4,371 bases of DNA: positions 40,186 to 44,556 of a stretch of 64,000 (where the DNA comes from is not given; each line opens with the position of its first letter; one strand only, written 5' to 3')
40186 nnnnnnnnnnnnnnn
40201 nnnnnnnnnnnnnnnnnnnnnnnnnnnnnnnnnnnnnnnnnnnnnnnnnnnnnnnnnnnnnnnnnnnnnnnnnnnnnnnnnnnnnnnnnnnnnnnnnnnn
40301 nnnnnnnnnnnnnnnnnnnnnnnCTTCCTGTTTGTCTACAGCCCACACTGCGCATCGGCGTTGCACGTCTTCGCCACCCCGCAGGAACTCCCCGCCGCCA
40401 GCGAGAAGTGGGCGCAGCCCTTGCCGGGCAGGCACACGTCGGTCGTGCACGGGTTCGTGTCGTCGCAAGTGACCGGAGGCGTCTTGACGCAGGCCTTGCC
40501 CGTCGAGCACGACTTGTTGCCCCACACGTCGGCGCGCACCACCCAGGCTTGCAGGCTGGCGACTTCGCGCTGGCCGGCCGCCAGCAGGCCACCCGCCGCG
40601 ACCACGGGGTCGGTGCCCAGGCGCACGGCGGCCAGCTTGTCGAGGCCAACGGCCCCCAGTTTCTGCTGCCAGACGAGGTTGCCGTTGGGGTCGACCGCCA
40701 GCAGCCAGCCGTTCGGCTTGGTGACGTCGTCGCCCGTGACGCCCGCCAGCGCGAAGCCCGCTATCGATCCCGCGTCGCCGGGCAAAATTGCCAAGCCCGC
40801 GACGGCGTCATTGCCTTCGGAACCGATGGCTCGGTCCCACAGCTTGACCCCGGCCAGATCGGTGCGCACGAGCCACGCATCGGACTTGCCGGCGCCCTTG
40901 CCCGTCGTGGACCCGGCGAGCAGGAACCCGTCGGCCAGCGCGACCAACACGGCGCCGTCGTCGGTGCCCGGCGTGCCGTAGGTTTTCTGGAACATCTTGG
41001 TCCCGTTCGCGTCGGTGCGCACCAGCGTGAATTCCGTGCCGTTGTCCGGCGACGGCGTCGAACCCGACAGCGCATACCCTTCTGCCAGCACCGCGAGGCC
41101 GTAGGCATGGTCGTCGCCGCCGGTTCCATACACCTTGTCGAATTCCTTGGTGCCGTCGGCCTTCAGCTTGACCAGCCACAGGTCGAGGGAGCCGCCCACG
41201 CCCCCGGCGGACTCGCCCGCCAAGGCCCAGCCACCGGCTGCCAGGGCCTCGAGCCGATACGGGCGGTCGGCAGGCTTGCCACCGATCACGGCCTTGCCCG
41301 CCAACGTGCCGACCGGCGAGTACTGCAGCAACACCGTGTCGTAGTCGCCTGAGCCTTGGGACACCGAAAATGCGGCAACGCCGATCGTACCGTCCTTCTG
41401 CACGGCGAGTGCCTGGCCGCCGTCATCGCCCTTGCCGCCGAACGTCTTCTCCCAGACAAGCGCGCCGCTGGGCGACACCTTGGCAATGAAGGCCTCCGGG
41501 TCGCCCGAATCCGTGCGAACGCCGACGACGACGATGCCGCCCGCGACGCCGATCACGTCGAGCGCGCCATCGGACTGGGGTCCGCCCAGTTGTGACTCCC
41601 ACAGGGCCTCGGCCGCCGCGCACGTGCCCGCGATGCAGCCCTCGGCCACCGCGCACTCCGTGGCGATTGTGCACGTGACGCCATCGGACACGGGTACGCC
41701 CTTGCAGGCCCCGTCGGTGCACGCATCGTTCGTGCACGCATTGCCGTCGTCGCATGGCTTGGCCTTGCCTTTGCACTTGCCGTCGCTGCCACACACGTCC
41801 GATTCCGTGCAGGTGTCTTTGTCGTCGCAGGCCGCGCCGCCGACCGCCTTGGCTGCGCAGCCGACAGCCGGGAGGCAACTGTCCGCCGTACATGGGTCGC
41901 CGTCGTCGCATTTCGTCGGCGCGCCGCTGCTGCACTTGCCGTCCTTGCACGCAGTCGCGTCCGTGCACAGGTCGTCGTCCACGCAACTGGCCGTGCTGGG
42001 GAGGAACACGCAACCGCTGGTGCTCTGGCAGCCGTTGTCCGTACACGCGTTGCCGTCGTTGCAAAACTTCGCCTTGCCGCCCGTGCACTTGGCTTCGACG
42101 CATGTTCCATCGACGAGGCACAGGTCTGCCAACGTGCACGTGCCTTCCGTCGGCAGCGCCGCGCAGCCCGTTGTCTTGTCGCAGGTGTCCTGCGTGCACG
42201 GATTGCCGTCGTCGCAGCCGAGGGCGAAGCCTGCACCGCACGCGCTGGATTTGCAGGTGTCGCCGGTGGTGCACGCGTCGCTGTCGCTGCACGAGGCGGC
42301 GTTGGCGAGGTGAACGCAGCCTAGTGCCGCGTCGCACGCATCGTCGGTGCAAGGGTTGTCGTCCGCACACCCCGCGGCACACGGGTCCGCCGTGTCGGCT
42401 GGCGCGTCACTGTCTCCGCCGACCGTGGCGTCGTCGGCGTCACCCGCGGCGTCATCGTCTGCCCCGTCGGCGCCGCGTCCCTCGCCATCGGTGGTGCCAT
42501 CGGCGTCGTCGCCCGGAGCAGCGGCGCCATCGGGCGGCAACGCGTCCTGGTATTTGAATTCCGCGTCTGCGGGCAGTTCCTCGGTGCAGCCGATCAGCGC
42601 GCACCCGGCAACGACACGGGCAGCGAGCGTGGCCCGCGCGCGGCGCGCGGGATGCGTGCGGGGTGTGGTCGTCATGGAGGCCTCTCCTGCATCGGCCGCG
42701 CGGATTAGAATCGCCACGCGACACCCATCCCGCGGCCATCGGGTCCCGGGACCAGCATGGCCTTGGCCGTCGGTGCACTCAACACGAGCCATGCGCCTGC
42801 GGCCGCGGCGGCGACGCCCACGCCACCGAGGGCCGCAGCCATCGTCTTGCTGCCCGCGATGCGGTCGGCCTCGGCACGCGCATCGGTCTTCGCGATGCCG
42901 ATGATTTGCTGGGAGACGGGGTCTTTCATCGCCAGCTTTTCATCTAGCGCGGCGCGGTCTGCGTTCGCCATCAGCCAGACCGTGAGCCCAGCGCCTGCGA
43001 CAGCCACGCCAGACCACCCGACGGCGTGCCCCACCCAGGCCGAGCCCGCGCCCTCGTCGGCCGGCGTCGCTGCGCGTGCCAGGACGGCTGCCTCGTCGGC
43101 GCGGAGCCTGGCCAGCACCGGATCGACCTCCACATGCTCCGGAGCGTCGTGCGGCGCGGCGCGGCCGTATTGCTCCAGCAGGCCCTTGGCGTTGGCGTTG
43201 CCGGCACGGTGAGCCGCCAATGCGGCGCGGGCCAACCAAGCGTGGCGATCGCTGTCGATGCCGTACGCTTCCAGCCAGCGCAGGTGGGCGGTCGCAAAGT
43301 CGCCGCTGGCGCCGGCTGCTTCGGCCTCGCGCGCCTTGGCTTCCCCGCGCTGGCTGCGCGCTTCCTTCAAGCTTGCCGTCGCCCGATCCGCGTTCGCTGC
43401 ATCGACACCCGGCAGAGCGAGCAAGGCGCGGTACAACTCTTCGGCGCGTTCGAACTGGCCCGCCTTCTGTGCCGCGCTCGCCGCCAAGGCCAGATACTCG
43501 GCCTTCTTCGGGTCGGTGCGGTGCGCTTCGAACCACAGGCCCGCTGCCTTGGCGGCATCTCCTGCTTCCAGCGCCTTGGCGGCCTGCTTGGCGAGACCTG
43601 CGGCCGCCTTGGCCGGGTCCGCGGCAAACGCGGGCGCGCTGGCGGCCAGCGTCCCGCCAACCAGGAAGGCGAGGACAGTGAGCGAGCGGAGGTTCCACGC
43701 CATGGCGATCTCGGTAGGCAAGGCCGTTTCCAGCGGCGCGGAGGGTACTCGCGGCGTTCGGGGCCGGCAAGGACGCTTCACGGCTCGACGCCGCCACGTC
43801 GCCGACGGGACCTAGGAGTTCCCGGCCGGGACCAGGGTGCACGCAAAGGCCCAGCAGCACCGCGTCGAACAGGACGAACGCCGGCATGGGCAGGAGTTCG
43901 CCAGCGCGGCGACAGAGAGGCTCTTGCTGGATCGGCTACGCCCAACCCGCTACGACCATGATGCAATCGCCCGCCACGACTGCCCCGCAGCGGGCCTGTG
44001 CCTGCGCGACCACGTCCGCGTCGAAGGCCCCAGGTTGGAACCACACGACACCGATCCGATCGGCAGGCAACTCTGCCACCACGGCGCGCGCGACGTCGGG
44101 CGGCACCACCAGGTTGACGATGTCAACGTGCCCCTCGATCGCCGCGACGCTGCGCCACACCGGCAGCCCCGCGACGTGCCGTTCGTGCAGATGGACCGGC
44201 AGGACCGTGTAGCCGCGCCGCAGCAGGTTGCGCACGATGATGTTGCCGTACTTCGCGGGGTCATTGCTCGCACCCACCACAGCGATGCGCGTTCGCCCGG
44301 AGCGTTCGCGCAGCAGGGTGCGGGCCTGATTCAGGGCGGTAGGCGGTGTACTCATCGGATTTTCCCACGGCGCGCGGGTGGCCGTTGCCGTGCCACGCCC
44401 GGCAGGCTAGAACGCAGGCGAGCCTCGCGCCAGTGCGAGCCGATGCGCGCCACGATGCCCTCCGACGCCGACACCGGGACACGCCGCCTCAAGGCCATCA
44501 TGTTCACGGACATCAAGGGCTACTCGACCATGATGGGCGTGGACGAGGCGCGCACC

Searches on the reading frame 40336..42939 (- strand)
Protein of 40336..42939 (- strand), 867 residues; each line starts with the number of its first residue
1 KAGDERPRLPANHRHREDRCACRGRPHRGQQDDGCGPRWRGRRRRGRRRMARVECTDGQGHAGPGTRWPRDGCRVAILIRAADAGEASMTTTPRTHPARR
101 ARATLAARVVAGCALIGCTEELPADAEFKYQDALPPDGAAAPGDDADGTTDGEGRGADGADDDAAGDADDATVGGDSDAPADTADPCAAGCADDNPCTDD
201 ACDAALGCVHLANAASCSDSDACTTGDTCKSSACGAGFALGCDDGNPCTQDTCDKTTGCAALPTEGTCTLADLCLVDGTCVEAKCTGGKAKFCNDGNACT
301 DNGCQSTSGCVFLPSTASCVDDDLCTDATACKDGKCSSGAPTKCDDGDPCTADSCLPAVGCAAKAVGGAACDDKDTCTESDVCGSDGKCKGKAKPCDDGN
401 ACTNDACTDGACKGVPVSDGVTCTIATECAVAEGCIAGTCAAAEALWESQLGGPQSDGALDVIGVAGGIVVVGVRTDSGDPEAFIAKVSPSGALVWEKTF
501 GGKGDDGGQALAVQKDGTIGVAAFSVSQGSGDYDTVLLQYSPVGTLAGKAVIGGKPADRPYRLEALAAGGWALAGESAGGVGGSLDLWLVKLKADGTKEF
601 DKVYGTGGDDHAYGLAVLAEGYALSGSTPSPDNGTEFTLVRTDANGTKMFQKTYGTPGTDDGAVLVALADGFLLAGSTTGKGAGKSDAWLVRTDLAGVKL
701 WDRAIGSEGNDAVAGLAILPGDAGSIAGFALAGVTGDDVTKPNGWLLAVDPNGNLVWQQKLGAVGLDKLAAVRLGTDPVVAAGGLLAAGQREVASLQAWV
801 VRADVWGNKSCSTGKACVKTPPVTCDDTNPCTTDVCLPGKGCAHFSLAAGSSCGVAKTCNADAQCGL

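Call 83: search_protein_families(library=pfam, proteins=[window:40336-42939:-], max_evalue=0.00001)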
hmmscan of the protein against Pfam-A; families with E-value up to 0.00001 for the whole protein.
window:40336-42939:- (867 aa): 1 family
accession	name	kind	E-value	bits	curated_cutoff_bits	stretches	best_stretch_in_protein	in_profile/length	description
PF00526.23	Dicty_CTDC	-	7.8e-20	70.8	27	1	242-260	2-20/24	Dictyostelium (slime mold) repeat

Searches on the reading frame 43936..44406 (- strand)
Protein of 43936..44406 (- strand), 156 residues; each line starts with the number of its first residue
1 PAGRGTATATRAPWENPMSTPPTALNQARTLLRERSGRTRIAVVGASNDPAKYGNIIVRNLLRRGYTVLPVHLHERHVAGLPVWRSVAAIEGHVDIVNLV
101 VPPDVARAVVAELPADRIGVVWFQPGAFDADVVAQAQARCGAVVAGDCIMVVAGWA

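Call 83: search_protein_families(library=pfam, proteins=[window:43936-44406:-], max_evalue=0.00001)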
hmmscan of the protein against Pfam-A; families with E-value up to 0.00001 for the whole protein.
window:43936-44406:- (156 aa): 2 families
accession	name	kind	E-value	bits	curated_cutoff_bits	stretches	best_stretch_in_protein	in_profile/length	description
PF13380.12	CoA_binding_2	-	2.5e-30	105.7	22.8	1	40-152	2-114/116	CoA binding domain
PF02629.25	CoA_binding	-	3.6e-07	31.3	22.3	1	38-122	3-92/97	CoA binding domain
